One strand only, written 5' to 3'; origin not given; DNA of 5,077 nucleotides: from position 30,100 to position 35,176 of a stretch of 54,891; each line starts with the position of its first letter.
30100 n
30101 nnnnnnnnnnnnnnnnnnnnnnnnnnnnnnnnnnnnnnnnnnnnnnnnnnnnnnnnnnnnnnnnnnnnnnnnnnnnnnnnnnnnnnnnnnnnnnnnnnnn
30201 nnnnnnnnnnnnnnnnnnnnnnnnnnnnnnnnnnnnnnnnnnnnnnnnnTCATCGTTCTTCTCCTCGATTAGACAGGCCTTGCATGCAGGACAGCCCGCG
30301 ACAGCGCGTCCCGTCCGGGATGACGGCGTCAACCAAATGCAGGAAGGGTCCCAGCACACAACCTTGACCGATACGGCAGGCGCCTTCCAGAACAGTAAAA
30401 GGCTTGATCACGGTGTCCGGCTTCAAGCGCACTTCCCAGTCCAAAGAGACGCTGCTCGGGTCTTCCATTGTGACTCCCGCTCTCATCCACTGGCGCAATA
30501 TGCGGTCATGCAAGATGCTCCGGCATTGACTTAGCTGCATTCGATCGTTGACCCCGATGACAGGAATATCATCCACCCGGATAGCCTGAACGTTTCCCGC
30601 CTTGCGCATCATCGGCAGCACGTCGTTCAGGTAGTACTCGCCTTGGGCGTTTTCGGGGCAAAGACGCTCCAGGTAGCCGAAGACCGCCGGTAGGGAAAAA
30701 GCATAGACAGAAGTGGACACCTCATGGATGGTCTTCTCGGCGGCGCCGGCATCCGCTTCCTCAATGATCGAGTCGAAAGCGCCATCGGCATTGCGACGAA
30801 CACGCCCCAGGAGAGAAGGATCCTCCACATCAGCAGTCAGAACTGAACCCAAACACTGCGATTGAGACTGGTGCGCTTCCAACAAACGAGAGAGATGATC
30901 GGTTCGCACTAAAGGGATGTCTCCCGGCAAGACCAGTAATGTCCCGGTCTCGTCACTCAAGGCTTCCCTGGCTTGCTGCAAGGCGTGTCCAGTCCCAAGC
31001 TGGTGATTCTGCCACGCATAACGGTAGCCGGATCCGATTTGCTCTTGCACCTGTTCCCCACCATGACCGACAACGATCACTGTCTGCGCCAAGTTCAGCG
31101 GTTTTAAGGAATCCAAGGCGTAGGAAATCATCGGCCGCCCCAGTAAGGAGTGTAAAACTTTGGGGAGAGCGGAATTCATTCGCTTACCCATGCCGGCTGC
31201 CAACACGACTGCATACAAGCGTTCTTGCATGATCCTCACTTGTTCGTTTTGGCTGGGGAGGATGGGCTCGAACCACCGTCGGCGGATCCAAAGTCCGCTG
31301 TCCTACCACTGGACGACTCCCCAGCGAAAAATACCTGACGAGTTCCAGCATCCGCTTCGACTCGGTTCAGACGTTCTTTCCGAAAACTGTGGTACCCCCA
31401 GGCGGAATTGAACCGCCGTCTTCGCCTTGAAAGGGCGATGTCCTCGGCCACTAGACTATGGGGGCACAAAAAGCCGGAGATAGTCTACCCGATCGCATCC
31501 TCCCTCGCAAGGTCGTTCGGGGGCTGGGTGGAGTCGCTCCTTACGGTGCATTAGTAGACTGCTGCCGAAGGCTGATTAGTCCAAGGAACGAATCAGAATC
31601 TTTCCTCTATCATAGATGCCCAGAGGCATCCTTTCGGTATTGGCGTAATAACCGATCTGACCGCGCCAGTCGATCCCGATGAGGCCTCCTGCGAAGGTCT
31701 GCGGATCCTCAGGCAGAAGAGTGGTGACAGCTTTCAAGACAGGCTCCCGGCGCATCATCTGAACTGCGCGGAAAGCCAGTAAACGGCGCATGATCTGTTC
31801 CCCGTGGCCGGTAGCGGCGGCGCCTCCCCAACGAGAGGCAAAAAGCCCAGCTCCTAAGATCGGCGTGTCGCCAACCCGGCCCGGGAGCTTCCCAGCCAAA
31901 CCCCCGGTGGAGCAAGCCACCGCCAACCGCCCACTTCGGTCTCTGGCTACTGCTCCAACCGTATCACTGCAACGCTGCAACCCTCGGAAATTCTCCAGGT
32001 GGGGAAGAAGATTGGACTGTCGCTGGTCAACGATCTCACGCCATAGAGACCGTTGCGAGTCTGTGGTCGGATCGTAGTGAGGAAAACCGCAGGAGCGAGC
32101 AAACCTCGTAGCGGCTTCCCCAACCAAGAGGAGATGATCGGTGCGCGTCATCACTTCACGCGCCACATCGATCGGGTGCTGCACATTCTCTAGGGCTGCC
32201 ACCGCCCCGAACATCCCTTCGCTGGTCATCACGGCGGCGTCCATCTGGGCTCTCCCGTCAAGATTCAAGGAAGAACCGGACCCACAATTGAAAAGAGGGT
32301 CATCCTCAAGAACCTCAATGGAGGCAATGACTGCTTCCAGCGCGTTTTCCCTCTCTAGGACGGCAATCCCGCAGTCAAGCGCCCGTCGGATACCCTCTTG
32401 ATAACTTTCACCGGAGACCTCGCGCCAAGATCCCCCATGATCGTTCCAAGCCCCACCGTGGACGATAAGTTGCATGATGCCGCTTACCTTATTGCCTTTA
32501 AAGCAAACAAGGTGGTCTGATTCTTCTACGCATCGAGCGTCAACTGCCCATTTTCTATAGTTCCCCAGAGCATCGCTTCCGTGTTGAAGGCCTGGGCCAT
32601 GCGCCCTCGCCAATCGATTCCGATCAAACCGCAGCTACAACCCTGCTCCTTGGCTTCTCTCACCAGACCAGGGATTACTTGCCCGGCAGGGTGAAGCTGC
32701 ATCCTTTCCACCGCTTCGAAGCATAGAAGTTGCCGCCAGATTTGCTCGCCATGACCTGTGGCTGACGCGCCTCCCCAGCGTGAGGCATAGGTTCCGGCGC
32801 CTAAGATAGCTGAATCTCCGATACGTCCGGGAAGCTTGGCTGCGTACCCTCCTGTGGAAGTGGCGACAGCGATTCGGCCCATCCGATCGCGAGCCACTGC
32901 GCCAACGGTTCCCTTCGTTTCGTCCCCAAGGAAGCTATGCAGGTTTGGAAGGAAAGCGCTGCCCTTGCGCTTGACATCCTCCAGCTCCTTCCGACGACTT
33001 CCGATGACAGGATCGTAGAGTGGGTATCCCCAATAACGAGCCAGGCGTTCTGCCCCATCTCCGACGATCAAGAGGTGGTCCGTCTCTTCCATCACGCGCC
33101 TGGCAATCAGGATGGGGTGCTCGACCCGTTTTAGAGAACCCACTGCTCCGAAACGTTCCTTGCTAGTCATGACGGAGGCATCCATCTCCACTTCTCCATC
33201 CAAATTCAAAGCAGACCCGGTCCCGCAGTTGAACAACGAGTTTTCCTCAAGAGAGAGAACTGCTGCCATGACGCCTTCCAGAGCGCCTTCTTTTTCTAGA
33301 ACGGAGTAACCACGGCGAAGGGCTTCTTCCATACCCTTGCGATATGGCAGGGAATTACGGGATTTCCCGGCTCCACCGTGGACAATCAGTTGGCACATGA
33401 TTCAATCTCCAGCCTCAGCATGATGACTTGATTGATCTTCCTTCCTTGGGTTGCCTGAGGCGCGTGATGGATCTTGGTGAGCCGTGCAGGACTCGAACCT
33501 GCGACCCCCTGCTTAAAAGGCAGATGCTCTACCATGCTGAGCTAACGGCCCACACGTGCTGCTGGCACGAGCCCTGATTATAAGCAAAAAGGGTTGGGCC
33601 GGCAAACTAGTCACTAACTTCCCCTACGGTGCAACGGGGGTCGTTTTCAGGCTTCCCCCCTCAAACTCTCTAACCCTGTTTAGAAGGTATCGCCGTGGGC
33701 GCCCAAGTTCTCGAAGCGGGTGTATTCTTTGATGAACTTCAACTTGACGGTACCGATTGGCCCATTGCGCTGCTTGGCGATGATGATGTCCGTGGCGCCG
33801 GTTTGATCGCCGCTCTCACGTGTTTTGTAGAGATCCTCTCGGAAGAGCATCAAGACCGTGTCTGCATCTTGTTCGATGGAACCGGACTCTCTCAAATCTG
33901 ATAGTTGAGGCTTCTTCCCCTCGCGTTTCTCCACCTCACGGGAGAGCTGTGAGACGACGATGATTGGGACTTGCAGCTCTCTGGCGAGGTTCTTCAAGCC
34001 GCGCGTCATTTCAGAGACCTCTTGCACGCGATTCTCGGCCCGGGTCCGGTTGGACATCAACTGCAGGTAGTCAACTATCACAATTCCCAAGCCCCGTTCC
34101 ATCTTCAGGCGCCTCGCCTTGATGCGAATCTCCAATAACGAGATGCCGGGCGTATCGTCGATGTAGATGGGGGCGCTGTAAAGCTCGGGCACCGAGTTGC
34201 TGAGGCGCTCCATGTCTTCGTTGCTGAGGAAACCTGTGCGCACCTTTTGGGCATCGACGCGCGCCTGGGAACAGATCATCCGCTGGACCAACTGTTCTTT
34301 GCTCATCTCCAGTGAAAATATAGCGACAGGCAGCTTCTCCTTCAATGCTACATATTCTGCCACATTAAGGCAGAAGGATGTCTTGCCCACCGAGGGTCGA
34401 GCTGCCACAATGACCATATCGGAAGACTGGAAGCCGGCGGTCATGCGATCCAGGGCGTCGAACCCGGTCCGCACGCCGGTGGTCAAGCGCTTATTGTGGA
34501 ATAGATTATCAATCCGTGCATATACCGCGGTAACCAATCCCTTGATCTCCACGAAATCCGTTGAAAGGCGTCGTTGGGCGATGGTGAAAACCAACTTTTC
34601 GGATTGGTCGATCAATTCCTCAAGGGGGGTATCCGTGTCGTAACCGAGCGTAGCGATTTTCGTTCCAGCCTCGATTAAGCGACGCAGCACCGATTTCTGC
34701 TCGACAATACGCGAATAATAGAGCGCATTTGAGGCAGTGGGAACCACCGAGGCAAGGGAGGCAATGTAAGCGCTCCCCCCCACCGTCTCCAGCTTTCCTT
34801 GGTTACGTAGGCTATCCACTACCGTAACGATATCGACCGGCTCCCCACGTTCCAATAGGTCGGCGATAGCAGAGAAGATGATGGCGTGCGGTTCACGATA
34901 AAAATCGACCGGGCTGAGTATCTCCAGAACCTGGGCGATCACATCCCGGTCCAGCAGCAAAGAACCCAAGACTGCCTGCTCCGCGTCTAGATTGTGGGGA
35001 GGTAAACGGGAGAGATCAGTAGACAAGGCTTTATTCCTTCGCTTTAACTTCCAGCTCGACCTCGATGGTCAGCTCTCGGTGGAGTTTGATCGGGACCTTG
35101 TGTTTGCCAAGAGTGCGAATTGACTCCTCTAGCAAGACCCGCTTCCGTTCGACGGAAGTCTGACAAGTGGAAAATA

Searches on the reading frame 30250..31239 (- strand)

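Call 60: search_protein_families(library=pfam, proteins=[window:30250-31239:-], max_evalue=0.00001)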
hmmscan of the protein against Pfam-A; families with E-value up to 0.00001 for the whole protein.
window:30250-31239:- (329 aa): 3 families
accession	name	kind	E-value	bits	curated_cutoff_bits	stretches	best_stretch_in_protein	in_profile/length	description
PF12804.13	NTP_transf_3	-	1.2e-21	78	27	1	10-128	1-117/160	MobA-like NTP transferase domain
PF00483.29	NTP_transferase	-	3.4e-16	60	21.2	1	10-219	2-217/245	Nucleotidyl transferase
PF01128.25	IspD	-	6e-11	43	27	1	9-140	2-132/221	2-C-methyl-D-erythritol 4-phosphate cytidylyltransferase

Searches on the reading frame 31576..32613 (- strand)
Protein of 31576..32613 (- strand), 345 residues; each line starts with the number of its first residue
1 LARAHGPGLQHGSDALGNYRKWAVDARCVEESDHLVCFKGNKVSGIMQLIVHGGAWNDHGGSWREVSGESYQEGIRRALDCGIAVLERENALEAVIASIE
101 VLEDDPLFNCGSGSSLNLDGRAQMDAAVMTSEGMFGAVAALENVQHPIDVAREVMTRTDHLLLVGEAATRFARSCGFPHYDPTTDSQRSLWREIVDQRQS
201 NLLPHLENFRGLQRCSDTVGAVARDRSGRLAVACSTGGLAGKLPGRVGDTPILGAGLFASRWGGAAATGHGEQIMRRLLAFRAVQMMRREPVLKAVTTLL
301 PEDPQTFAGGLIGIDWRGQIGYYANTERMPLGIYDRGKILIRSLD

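Call 60: search_protein_families(library=pfam, proteins=[window:31576-32613:-], max_evalue=0.00001)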
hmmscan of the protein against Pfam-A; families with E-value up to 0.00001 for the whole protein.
window:31576-32613:- (345 aa): 1 family
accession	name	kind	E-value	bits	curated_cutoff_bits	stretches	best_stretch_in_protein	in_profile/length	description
PF01112.23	Asparaginase_2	-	1.3e-74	251.5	27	1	48-334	2-298/309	Asparaginase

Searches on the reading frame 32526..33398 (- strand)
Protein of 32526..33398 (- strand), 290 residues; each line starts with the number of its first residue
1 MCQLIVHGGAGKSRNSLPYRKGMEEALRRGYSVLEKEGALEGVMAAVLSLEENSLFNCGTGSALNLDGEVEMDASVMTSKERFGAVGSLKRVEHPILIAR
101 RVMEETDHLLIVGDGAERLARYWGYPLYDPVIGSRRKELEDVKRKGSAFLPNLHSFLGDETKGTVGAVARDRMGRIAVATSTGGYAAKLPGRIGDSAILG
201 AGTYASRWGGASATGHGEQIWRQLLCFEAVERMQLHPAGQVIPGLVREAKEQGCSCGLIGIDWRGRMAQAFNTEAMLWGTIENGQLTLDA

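Call 60: search_protein_families(library=pfam, proteins=[window:32526-33398:-], max_evalue=0.00001)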
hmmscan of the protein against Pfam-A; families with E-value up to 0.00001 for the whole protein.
window:32526-33398:- (290 aa): 1 family
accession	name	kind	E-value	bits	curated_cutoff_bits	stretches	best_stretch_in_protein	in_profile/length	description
PF01112.23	Asparaginase_2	-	2.6e-77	260.4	27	1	3-285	2-302/309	Asparaginase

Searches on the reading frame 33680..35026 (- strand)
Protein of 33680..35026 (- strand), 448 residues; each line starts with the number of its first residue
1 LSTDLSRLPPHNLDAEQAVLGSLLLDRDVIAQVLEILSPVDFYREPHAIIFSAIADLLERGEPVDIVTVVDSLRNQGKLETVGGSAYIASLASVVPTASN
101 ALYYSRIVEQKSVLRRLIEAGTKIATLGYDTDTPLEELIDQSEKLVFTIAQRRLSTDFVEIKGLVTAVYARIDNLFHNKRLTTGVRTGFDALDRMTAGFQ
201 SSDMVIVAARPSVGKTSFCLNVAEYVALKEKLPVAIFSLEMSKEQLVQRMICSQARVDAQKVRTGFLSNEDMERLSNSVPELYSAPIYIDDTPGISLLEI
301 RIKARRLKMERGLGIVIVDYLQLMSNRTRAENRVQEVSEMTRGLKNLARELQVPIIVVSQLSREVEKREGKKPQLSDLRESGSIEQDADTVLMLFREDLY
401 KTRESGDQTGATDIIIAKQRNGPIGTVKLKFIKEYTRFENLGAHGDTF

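Call 60: search_protein_families(library=pfam, proteins=[window:33680-35026:-], max_evalue=0.00001)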
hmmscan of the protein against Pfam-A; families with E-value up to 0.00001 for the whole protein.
window:33680-35026:- (448 aa): 3 families
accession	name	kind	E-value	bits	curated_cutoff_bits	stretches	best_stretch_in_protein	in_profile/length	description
PF03796.21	DnaB_C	-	5.1e-111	370.6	27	1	184-440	1-255/255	DnaB-like helicase C terminal domain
PF00772.26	DnaB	-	1e-34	119.1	23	1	9-109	2-102/103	DnaB-like helicase N terminal domain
PF13481.12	AAA_25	-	1.6e-10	41.4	27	1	202-362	33-191/195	AAA domain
